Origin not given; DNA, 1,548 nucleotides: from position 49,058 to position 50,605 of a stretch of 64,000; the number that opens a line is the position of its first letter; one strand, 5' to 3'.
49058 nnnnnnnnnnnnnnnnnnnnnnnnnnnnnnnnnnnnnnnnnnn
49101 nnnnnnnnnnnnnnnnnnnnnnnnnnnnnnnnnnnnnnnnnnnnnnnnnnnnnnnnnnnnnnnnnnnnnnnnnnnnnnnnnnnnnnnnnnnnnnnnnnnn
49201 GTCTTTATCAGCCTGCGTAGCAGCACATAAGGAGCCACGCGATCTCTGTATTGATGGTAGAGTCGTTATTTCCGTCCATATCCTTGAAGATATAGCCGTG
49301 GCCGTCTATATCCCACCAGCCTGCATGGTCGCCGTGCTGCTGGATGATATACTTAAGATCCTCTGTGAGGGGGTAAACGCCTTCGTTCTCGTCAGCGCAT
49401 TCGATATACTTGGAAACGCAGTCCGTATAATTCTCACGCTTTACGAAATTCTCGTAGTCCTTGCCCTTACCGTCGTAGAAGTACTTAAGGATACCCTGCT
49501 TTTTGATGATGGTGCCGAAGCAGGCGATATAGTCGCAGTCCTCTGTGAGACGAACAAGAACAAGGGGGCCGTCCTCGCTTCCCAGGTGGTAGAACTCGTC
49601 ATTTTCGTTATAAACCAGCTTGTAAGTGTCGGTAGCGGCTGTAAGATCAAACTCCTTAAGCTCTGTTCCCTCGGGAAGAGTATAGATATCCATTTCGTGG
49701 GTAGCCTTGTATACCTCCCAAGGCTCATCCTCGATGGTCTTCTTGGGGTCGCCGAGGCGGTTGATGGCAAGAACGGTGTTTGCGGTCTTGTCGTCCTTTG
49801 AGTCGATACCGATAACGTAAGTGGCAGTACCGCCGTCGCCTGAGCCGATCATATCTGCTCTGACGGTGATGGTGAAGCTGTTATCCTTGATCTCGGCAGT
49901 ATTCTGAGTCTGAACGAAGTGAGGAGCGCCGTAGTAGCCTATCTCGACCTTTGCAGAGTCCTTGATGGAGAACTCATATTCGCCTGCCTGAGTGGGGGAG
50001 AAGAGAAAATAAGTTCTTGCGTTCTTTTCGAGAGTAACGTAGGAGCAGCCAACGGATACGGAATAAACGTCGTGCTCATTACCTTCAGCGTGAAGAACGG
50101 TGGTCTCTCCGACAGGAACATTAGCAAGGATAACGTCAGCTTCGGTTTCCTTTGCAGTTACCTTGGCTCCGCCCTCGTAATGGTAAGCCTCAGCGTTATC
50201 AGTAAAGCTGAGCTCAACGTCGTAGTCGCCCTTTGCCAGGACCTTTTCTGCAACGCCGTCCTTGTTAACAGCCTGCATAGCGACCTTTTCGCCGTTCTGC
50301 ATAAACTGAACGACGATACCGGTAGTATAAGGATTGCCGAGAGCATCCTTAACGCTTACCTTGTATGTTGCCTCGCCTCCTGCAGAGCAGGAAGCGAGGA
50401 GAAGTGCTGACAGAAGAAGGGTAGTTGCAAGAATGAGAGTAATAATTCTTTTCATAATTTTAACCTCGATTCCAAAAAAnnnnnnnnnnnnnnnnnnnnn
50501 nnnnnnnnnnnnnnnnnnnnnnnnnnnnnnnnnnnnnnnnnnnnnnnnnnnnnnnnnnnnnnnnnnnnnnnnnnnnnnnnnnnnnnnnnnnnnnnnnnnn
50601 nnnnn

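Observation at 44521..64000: Roughly 19.5-kb single-direction gene train coupling adhesin-like proteins, an Opp-type importer and seven uncharacterised surface/membrane proteins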

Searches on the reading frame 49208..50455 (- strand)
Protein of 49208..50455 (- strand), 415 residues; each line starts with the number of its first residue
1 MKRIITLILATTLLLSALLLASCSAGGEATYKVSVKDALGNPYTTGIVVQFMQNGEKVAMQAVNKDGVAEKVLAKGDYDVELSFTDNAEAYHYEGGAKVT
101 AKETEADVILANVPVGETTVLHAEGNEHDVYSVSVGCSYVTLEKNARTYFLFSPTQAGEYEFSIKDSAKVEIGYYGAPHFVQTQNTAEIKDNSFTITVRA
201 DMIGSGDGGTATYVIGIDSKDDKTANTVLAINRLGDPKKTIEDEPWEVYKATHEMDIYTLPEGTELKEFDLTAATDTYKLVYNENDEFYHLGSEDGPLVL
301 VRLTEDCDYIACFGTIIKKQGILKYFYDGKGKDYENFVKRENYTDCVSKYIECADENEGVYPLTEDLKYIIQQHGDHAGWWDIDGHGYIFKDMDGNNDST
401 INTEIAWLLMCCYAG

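Call 4: search_protein_families(library=pfam, proteins=[window:49208-50455:-], max_evalue=0.01)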
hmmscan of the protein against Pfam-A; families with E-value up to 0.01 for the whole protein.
window:49208-50455:- (415 aa): 1 family
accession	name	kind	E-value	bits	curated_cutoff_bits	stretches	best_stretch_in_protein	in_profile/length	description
PF09134.16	Invasin_D3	-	0.0087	17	33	0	28-74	19-68/98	Invasin, domain 3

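Call 5: search_protein_families(library=ncbifam, proteins=[window:49208-50455:-], max_evalue=0.01)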
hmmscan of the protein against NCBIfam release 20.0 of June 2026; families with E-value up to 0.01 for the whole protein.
window:49208-50455:- (415 aa): 0 families

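Call 11: find_homologous_proteins(query=window:49208-50455:-)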
Query window:49208-50455:- (415 aa): 1338 proteins with E <= 0.001 among 6493 candidates; the best 120 are listed.
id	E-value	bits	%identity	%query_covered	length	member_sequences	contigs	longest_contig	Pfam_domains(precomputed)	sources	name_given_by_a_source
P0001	5.1e-274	926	97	100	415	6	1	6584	-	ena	-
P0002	8.4e-255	863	90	100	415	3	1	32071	-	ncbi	-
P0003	4.3e-229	778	83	99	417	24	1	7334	-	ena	-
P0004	5.7e-181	620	66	100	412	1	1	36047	-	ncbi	-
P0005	8.7e-176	603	63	100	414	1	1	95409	-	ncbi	-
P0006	1.0e-175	603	64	100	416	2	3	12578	-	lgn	-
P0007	1.5e-175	602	63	100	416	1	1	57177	-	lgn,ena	-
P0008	4.7e-174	597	64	100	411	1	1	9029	-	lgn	-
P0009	9.7e-174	596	63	99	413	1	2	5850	-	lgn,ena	-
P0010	1.7e-172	592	62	99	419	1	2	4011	-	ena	-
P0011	3.6e-172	591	62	100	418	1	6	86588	-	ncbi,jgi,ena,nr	ncbi:MAG: hypothetical protein E7647_01970 [Ruminococcaceae bacterium]|nr:hypothetical protein [Osci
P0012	4.7e-172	591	62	100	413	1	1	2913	-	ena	-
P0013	8.3e-172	590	63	100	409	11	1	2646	-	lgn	-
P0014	1.9e-170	585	61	100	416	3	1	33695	-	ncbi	-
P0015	2.2e-170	585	64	95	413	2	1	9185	-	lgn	-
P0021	8.1e-167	573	61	100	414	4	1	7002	PF26770.1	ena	-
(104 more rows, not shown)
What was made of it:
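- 49208..50455 (-): p415: lipoprotein with a prealbumin-like domain, a collagen-binding/PPC-like beta-sandwich and the novel C-terminal module (240-415). Call 11 (>1338 homologues).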

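Call 13: find_related_loci(query=A1, collection=genome_contigs, flank=10000)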
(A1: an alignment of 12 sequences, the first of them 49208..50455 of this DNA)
Query A1 (415 aa) in genome_contigs; peptide patterns used: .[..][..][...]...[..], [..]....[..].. (x = any residue, [..] = any of these).
185 stretches matched a pattern; 118 encode a relative of the query (tblastn E <= 1e-3); the best 80 are kept; 80 distinct loci.
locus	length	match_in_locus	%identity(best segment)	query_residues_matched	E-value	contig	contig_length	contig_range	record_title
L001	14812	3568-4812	90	1-415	0e+0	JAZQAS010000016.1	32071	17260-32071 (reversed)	MAG: Candidatus Avispirillum sp. isolate T1900044642_TS20190108.MAGScoT_cleanbin_000059 SGB_1286_k141_360521, whole geno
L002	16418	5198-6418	66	3-415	0e+0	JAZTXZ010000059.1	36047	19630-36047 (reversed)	MAG: Candidatus Avispirillum sp. isolate T1900045328_YK20190017.MAGScoT_cleanbin_000020 SGB_6485_k141_510869, whole geno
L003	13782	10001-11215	63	1-414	2e-176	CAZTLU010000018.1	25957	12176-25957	MAG TPA_asm: uncultured Eubacteriales bacterium isolate SRP315200_co1_103 genome assembly, contig: NODE_3016_length_2595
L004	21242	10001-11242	62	1-414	6e-171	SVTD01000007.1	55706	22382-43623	MAG: Oscillospiraceae bacterium isolate SIG686 NODE_13497_length_55706_cov_2.748718, whole genome shotgun sequence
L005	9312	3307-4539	61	1-414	4e-169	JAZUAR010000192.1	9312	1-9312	MAG: Candidatus Avispirillum sp. isolate T1900045319_YK20190008.MAGScoT_cleanbin_000034 SGB_6339_k141_1736635, whole gen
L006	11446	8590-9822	61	1-414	2e-167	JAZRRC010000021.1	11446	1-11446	MAG: Candidatus Avispirillum sp. isolate T1900045356_YK20190046.MAGScoT_cleanbin_000048 SGB_6795_k141_520401, whole geno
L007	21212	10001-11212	60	1-413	1e-166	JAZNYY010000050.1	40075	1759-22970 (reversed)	MAG: Candidatus Fimenecus sp. isolate T1900044773_TS20190239.MAGScoT_cleanbin_000020 SGB_2459_k141_821332, whole genome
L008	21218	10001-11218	61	1-413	3e-166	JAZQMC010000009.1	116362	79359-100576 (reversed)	MAG: Candidatus Fimenecus sp. isolate T1900044607_TS20190073.MAGScoT_cleanbin_000013 SGB_760_k141_2739294, whole genome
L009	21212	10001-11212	60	1-413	3e-166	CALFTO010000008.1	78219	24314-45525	MAG TPA_asm: uncultured Clostridia bacterium isolate SRR6425825_bin.31_CONCOCT_v1.1_MAG genome assembly, contig: ERZ1767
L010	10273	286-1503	59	1-413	2e-165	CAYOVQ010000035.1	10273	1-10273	MAG TPA_asm: uncultured Ruminococcus sp. isolate SRP315200_co2_497 genome assembly, contig: NODE_9279_length_10273_cov_2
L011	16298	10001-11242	57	1-413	6e-163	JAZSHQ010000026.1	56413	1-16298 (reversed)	MAG: Eubacteriales bacterium isolate T1900044574_TS20190040.MAGScoT_cleanbin_000056 SGB_479_k141_1644988, whole genome s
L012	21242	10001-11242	57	1-413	1e-161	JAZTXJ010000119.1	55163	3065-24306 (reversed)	MAG: Eubacteriales bacterium isolate T1900045330_YK20190019.MAGScoT_cleanbin_000034 SGB_6515_k141_1942268, whole genome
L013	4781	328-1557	57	1-415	8e-164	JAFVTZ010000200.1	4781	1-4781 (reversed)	MAG: Clostridia bacterium isolate RGIG5393 Sheep_Colon-3__c1065299, whole genome shotgun sequence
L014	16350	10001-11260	58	1-413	2e-159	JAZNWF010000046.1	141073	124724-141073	MAG: Eubacteriales bacterium isolate T1900044784_TS20190250.MAGScoT_cleanbin_000080 SGB_2604_k141_10315, whole genome sh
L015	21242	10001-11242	56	1-413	6e-159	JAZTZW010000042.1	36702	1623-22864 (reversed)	MAG: Eubacteriales bacterium isolate T1900045323_YK20190012.MAGScoT_cleanbin_000015 SGB_6392_k141_374270, whole genome s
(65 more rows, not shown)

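Call 17: search_protein_families(library=pfam, proteins=[L008:138-617:+, L008:631-4059:+, L008:4140-5111:+, L008:5068-5607:+, L008:5637-6965:+, L008:16240-17676:-, L008:17689-18453:-, P0021], max_evalue=0.001)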
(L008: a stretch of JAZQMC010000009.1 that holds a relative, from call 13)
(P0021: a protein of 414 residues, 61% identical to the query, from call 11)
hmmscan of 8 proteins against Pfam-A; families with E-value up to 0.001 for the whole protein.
L008:138-617:+ (159 aa): 1 family
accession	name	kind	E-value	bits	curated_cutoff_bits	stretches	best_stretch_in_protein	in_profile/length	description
PF00278.28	Orn_DAP_Arg_deC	-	7.2e-19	68.3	23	1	18-105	7-95/95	Pyridoxal-dependent decarboxylase, C-terminal sheet domain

L008:631-4059:+ (1142 aa): 5 families
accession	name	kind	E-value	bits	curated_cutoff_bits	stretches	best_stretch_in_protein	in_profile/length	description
PF07733.18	DNA_pol3_alpha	-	6.8e-109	363.9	23.9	1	295-552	1-260/260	Bacterial DNA polymerase III alpha NTPase domain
PF02811.25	PHP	-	9.9e-63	211.8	26.4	1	5-177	1-164/164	PHP domain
PF17657.6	DNA_pol3_finger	-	6.5e-60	201.7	22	1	555-717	1-166/166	Bacterial DNA polymerase III alpha subunit finger domain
PF14579.12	HHH_6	-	1.5e-26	92.9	25.6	1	790-881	1-89/90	Helix-hairpin-helix motif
PF01336.31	tRNA_anti-codon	-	1.3e-09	38.3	27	1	982-1054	1-69/75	OB-fold nucleic acid binding domain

L008:4140-5111:+ (323 aa): 1 family
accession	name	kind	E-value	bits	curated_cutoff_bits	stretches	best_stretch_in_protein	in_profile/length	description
PF00365.25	PFK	-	1.8e-109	365.9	30.9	1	7-279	2-277/277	Phosphofructokinase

L008:5068-5607:+ (179 aa): 5 families
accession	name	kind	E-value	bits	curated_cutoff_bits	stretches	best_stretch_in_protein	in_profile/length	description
PF01202.28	SKI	-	6.3e-37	127.6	22.1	1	25-177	1-157/159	Shikimate kinase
PF13238.12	AAA_18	-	8.7e-09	36.4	29.4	1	19-126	1-109/128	AAA domain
PF13207.12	AAA_17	-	1.7e-05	25.6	27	1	22-141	1-135/136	AAA domain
PF13189.12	Cytidylate_kin2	-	0.00047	20.8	28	0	23-52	6-35/176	Cytidylate kinase-like family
PF13671.12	AAA_33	-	0.00067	20.4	27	0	19-57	2-40/143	AAA domain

L008:5637-6965:+ (442 aa): 4 families
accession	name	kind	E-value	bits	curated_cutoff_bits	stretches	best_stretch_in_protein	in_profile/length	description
PF05580.18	Peptidase_S55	-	1.1e-77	261.2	25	1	226-427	2-210/210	SpoIVB peptidase S55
PF17820.7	PDZ_6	-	6.2e-10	39.1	27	1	163-207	10-54/54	PDZ domain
PF13180.12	PDZ_2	-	3.4e-09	37.3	27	1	160-217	21-79/80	PDZ domain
PF00595.29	PDZ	-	8.9e-05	23.2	23.2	1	162-197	36-71/81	PDZ domain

L008:16240-17676:- (478 aa): 11 families
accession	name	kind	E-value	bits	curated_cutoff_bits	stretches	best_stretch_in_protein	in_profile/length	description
PF12801.12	Fer4_5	-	2.8e-17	62.9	22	1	83-116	9-41/48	4Fe-4S binding domain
PF08534.16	Redoxin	-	2.7e-10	40.6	26.6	1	363-466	27-137/148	Redoxin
PF12838.12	Fer4_7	-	1.3e-09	38.8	27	1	263-292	2-31/52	4Fe-4S dicluster domain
PF00037.32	Fer4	-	4.3e-09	36.3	21.1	1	262-278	7-23/24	4Fe-4S binding domain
PF00578.27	AhpC-TSA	-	6e-08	33.1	26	1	358-459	23-123/124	AhpC/TSA family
PF00085.26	Thioredoxin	-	1.6e-07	31.7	23.5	1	364-422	18-76/103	Thioredoxin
PF13484.11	Fer4_16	-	1.3e-06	29.5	30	1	262-299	1-40/66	4Fe-4S double cluster binding domain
PF13237.11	Fer4_10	-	5.1e-05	23.5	25.5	1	234-274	2-53/53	4Fe-4S dicluster domain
PF13187.11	Fer4_9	-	5.9e-05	23.5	27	0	263-292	2-31/52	4Fe-4S dicluster domain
PF13746.11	Fer4_18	-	0.00016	22.3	27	1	238-279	58-99/114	4Fe-4S dicluster domain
PF17179.9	Fer4_22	-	0.00023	22.4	27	0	262-307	1-40/95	4Fe-4S dicluster domain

L008:17689-18453:- (254 aa): 0 families

P0021 (414 aa): 2 families
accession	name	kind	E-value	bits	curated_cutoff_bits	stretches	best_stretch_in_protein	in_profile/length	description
PF09134.16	Invasin_D3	-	9.8e-05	23.2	33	1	20-87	12-84/98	Invasin, domain 3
PF02369.22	Big_1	-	0.00013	22.4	34.9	1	26-77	15-72/93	Bacterial Ig-like domain (group 1)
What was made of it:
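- On NapH/MauN family ferredoxin-type membrane protein: Fer4_5 62.9 bits (call 17).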

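Call 18: search_solved_structures(query=A1, max_evalue=1)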
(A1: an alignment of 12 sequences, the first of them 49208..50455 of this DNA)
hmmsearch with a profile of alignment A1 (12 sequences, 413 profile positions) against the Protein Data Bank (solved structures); distinct sequences matched with E-value up to 1: 5.
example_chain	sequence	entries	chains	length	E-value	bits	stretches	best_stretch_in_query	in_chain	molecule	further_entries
9asx_C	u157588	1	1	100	0.054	15.6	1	243-304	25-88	Extracellular Adherence Protein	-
4obi_A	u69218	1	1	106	0.16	14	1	263-313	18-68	Uncharacterized protein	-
6vcc_A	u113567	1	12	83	0.38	12.8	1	286-340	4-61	Segment polarity protein dishevelled homolog DVL-2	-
6iw3_A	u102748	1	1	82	0.47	12.5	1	287-340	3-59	Segment polarity protein dishevelled homolog DVL-2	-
4wip_A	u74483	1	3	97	0.77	11.8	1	286-340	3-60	Segment polarity protein dishevelled homolog DVL-2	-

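Call 33: predict_structure(alignment_id=A2)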
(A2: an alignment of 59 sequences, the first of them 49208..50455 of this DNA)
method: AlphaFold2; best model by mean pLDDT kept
length: 415 residues; sequences in the alignment: 59
mean_pLDDT: 90.2   pTM: 0.65
mean pLDDT of the five models: 90.2, 89.7, 89.3, 88.7, 87.1
residues with pLDDT >= 90: 293; 70-90: 105; 50-70: 13; < 50: 4
segments of 3 or more residues with pLDDT < 50: 22-25
pLDDT, mean of each block of 10 residues (from residue 1): 78 69 66 96 93 95 96 95 90 92 95 88 91 95 94 94 93 94 90 92 71 95 94 90 86 92 94 94 96 96 86 83 88 85 94 94 97 91 89 91 94 93
secondary structure, 60 per line:
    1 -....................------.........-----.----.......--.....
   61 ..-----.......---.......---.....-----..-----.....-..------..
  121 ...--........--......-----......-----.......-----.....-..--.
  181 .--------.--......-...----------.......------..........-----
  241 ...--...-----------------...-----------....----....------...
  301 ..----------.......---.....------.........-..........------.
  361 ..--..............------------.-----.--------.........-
elements in order: H2-21 E28-36 E47-53 E56-62 E68-74 E78-84 E105-109 E119-123 E126-133 E136-141 E147-152 E158-164 E170-174 E193-198 E213-219 E226-235 E246-248 E266-268 E280-283 E288-291 E298-302 H313-319 E323-327 E337-342 H344-353 E360-362 H365-378 H406-410 E411-414
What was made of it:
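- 49208..50455 (-): Call 33 (AF2 pLDDT 90).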

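Call 36: fold_search(model_id=the predicted structure, library=pdb)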
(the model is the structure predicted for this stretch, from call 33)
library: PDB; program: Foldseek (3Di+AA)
matches with E <= 10: 1392; with E <= 0.001: 22
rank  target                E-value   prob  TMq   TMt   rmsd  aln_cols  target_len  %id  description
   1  9ea9_E                7.3e-05  0.93  0.17  0.17  26.7       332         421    9  Crystal structure of BoNT/A-NTNH-HA70 -VHH_F12-VHH_H7-Fab_NTNH complex (released 2025-09-17)
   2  3njx                  7.7e-05  1.00  0.18  0.16  12.9       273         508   14  Rhamnogalacturonan Lyase from Aspergillus aculeatus mutant H210A (released 2010-10-06)
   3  2xhn_A                1.6e-04  0.99  0.18  0.16  12.6       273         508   14  Rhamnogalacturonan lyase from Aspergillus aculeatus K150A active site mutant (released 2010-09-29)
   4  5iku                  1.8e-04  1.00  0.19  0.30  12.5       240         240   13  Crystal structure of the Hathewaya histolytica ColG tandem collagen-binding domain s3as3b in the presence of calcium at  (released 2017-03-15)
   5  1nkg                  2.4e-04  0.99  0.19  0.17  12.1       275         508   13  Rhamnogalacturonan lyase from Aspergillus aculeatus (released 2004-05-25)
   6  5ys5                  2.8e-04  0.57  0.14  0.13  27.8       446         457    7  Crystal structure of Multicopper Oxidase CueO G304K mutant with seven copper ions (released 2018-10-17)
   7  4lo4_B                3.0e-04  0.89  0.17  0.17  26.9       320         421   12  Apo HA-70 (released 2013-10-30)
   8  1nqd_B                3.1e-04  1.00  0.18  0.53   4.3       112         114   15  CRYSTAL STRUCTURE OF CLOSTRIDIUM HISTOLYTICUM COLG COLLAGENASE COLLAGEN-BINDING DOMAIN 3B AT 1.65 ANGSTROM RESOLUTION  (released 2003-04-15)
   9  6xiz_B                3.7e-04  0.33  0.12  0.11  29.8       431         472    9  Crystal structure of multi-copper oxidase from Pediococcus acidilactici (released 2021-03-10)
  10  2o8o_A                5.2e-04  1.00  0.18  0.52   4.7       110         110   16  Crystal structure of Clostridium histolyticum colg collagenase collagen-binding domain 3B at 1.35 Angstrom resolution  (released 2007-12-11)
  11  5ys1                  5.2e-04  0.51  0.14  0.13  27.8       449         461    7  Crystal structure of Multicopper Oxidase CueO G304K mutant (released 2018-10-17)
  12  4fxt_J                5.5e-04  0.99  0.18  0.34  13.3       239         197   12  Crystal structure of a DUF3823 family protein (BACOVA_02663) from Bacteroides ovatus ATCC 8483 at 2.77 A resolution (released 2012-07-25)
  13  6nps_A                5.8e-04  0.80  0.15  0.08  15.1       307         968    9  Crystal structure of GH115 enzyme AxyAgu115A from Amphibacillus xylanus (released 2020-07-15)
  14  4fxt_A                6.2e-04  0.99  0.18  0.35  13.2       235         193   11  Crystal structure of a DUF3823 family protein (BACOVA_02663) from Bacteroides ovatus ATCC 8483 at 2.77 A resolution (released 2012-07-25)
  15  4yok                  6.5e-04  0.99  0.18  0.34  13.9       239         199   11  Crystal structure of a DUF3823 family protein (PARMER_04126) from Parabacteroides merdae ATCC 43184 at 1.80 A resolution (released 2015-03-25)
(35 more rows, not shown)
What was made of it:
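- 49208..50455 (-): Call 36 (ColG CBD / PPC hits).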

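Call 37: search_protein_families(library=ncbifam, proteins=[L008:16240-17676:-], max_evalue=0.01)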
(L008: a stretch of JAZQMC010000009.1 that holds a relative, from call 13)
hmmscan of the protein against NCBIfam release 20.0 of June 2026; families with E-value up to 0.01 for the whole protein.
L008:16240-17676:- (478 aa): 38 families (the best 25 are shown)
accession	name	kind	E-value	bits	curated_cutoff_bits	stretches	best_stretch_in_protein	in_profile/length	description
TIGR02163.1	napH_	subfamily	3.9e-22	79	213.05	2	193-279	154-252/255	NapH/MauN family ferredoxin-type protein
NF007013.0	PRK09477.1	equivalog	7.4e-17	61.3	234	1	66-284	72-280/286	quinol dehydrogenase ferredoxin subunit NapH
NF002854.0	PRK03147.1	subfamily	4.1e-16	59.4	170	1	294-475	2-170/176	thiol-disulfide oxidoreductase ResA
NF041202.1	StoA_CxxC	exception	5.7e-12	45.8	210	1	354-472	42-159/163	endospore biogenesis thiol-disulfide oxidoreductase StoA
NF046105.1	TransRegNosR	equivalog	3.6e-11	42.1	1000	2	192-272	578-661/680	transcriptional regulator NosR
NF047696.1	ThlDiSintTplARhiz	equivalog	9.4e-09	35.3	230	1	363-426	96-160/219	thiol:disulfide interchange protein TlpA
NF008229.0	PRK10996.1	equivalog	1.9e-08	34.1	125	1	354-412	41-100/141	thioredoxin TrxC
TIGR00385.1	dsbE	subfamily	3.4e-08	33.3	123.15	1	359-474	58-167/173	DsbE family thiol:disulfide interchange protein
TIGR01068.1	thioredoxin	equivalog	3.9e-08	33.4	96.8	1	362-414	11-64/101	thioredoxin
NF038196.1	ferrodoxin_EFR1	subfamily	1.1e-06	28.9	75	1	234-286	180-237/242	EFR1 family ferrodoxin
NF045874.1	Vhu_polyferre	exception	1.2e-06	27.5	600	1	206-309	31-136/381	F420-non-reducing hydrogenase associated-polyferredoxin VhuB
NF006898.0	PRK09381.1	equivalog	1.4e-06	28.6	138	1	361-415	18-72/109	thioredoxin TrxA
NF047697.1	ThioredTrxAClost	equivalog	2.7e-06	27.5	140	1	363-405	16-58/105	thioredoxin TrxA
TIGR02745.1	ccoG_rdxA_fixG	equivalog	6.5e-06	25.3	316.7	1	238-315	230-318/435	cytochrome c oxidase accessory protein CcoG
NF058577.1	FdxA_fam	equivalog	1.9e-05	24.8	65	1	262-282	8-28/52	4Fe-4S ferredoxin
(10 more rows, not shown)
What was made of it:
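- On NapH/MauN family ferredoxin-type membrane protein: TIGR02163 79 bits against 213, and NapH equivalog 61 against 234 (call 37).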

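Call 88: find_related_loci(query=A6, collection=metagenome_contigs, flank=10000)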
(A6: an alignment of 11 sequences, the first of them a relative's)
Query A6 (478 aa) in metagenome_contigs; peptide patterns used: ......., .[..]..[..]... (x = any residue, [..] = any of these).
600 stretches matched a pattern (row limit reached: there are more); 595 encode a relative of the query (tblastn E <= 1e-3); the best 80 are kept; 80 distinct loci.
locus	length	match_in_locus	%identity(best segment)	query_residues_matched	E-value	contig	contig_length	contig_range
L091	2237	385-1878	54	1-477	0e+0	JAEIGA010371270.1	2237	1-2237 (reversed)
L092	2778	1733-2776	64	6-340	4e-160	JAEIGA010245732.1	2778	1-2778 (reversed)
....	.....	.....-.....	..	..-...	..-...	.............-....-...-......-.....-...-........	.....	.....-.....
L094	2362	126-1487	49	13-478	2e-154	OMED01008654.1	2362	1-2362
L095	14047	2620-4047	48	9-472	8e-135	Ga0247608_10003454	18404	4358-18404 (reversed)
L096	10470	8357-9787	45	7-478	7e-131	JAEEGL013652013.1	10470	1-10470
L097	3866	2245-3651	45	2-458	7e-133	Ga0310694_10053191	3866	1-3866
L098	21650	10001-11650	61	2-470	7e-116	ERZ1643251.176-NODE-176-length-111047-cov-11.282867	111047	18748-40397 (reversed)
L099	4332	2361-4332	48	2-396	2e-112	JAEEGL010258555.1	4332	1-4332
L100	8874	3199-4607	57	18-478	2e-102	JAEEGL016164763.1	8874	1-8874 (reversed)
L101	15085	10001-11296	44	6-458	2e-102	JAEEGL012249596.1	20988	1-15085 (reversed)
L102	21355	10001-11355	57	9-478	3e-100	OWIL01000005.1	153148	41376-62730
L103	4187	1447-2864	57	15-478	4e-100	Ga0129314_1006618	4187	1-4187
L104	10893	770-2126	55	9-478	8e-99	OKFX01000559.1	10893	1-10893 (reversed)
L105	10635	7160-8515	55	9-478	7e-99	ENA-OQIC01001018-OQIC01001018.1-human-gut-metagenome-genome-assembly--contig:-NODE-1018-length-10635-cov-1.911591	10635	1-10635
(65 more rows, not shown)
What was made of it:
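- The FeS-Trx family scan was seeded partly with the Trx motif, which biases the fused/adjacent count (call 88).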
